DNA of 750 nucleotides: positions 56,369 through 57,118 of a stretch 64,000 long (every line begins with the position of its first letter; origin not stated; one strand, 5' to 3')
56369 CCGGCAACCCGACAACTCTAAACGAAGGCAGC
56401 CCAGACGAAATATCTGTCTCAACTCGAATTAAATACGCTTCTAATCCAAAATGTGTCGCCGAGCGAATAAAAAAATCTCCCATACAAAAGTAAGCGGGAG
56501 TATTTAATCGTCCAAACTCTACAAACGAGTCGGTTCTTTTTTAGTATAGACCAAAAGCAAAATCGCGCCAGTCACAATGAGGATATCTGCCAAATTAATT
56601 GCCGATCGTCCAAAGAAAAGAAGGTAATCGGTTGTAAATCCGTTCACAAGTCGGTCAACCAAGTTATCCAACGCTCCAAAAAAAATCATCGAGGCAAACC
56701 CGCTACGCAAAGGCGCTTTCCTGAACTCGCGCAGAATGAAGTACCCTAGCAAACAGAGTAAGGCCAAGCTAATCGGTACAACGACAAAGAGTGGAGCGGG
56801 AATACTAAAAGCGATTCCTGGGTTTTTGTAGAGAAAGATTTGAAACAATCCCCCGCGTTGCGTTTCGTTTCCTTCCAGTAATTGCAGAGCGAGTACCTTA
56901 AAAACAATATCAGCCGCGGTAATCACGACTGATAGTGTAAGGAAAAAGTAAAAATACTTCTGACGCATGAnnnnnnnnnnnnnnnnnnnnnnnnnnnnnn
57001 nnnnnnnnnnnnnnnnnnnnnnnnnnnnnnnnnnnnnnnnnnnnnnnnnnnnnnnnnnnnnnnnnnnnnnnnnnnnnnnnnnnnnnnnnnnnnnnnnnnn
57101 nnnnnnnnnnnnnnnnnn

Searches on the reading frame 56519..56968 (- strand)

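Call 73: search_protein_families(library=pfam, proteins=[window:56519-56968:-], max_evalue=0.001)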
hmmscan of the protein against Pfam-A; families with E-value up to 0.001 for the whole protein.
window:56519-56968:- (149 aa): 1 family
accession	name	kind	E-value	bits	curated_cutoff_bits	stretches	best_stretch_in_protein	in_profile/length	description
PF01252.23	Peptidase_A8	-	2.3e-19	70.5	25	1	13-141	2-139/142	Signal peptidase (SPase) II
